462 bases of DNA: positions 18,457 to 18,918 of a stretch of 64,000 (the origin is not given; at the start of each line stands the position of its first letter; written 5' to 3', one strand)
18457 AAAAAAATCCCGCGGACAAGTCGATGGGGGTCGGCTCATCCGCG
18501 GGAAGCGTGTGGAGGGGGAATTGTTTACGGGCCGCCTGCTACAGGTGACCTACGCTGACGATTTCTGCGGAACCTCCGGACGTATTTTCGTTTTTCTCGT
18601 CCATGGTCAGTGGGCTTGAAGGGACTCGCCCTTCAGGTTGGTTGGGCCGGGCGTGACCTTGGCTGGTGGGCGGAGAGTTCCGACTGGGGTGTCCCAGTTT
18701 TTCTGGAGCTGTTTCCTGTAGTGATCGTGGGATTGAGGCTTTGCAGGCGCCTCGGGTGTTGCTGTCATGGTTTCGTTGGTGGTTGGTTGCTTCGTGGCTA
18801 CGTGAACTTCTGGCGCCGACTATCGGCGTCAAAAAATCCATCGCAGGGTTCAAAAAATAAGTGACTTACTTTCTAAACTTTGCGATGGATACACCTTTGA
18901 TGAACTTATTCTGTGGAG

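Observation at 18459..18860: Minus-strand island 2 between the epimerase gene and alaS: leader, two tiny coupled ORFs, terminator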

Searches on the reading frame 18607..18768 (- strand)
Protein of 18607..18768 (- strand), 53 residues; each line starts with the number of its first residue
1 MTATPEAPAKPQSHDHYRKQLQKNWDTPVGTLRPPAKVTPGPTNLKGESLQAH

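Call 11: search_protein_families(library=pfam, proteins=[window:18607-18768:-])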
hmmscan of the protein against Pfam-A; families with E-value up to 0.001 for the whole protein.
window:18607-18768:- (53 aa): 0 families

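Call 32: find_homologous_proteins(query=window:18610-18768:-, max_evalue=10)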
Query seq(53 aa): no candidate shares three 5-residue words with the query. No homologue found.

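Call 47: search_protein_representatives(protein=window:18607-18768:-)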
Query: 53 residues. Proteins with E-value up to 0.001 (for the whole library): 1; up to 1e-10: 0; up to 1e-30: 0. The best 1 are listed.
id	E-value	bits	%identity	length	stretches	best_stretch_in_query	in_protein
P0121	1.1e-04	38.1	38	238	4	4-27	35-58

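Call 53: list_cluster_members(proteins=[window:18607-18768:-, window:18539-18853:-, window:18610-18864:+, window:57952-58428:+, window:44919-45419:+, window:41690-42262:-, window:39521-39940:-, window:38818-39405:-, window:31716-31925:-, window:28700-29044:-])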
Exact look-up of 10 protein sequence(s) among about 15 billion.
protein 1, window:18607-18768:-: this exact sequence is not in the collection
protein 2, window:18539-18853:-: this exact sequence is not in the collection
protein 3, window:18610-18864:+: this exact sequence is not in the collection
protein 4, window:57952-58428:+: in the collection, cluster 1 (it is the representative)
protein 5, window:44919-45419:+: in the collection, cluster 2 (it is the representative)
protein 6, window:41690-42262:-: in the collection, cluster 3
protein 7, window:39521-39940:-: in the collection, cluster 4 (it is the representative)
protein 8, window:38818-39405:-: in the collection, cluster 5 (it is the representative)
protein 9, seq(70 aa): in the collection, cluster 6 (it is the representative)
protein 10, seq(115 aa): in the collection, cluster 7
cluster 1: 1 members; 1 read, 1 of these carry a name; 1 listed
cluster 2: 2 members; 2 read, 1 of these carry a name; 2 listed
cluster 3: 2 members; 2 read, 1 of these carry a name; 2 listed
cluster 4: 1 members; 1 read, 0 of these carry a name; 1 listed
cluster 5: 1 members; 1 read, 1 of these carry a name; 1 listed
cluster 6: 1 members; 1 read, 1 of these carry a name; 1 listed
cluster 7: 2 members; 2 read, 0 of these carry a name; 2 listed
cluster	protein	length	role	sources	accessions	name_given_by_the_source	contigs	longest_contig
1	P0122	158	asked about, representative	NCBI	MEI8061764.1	MAG: hypothetical protein WCG97_00500 [bacterium]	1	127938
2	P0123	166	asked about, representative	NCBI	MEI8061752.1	MAG: hypothetical protein WCG97_00440 [bacterium]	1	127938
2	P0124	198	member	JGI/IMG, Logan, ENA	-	-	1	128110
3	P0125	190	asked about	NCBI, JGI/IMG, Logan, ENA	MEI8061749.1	MAG: hypothetical protein WCG97_00425 [bacterium]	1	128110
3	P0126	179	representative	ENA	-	-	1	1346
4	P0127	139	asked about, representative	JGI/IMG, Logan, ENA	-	-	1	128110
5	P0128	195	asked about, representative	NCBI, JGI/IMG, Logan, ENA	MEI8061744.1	MAG: hypothetical protein WCG97_00400 [bacterium]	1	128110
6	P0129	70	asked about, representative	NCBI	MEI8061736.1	MAG: hypothetical protein WCG97_00360 [bacterium]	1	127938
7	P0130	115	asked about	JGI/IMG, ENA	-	-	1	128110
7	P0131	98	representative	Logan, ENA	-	-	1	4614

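Call 95: search_protein_families(library=phrogs, max_evalue=0.1, proteins=[window:18610-18768:-])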
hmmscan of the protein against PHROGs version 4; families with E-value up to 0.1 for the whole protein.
seq(53 aa): 0 families

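Call 96: search_protein_families(library=padloc, max_evalue=0.1, proteins=[window:18610-18768:-])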
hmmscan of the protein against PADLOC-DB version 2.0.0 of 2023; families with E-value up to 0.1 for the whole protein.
seq(53 aa): 0 families

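Call 108: predict_structure(protein=window:18610-18768:-)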
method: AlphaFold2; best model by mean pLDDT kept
length: 53 residues; sequences in the alignment: 1
mean_pLDDT: 64.5   pTM: 0.26
mean pLDDT of the five models: 64.5, 64.4, 62.7, 60.9, 59.1
residues with pLDDT >= 90: 0; 70-90: 13; 50-70: 39; < 50: 1
segments of 3 or more residues with pLDDT < 50: none
pLDDT, mean of each block of 10 residues (from residue 1): 61 78 70 53 63 55
secondary structure, 60 per line:
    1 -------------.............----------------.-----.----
elements in order: H14-26
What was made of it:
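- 18607..18768 (-): ORF1, 53 aa (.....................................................) plus TGA. It is basic, proline-rich and mostly disordered. AF2 gives pLDDT 64.5 with one helix at residues 14-26 (call 108).
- On Type I toxin-antitoxin: AF2 shows one short helix and otherwise coil (call 108).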

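Call 111: find_related_loci(query=A4, collection=viral_contigs, flank=3000)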
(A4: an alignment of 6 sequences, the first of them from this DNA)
Query A4 (53 aa) in viral_contigs; peptide patterns used: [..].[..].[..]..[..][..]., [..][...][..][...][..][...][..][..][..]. (x = any residue, [..] = any of these).
115 stretches matched a pattern, but none encodes a relative of the query by tblastn (E <= 1e-3).
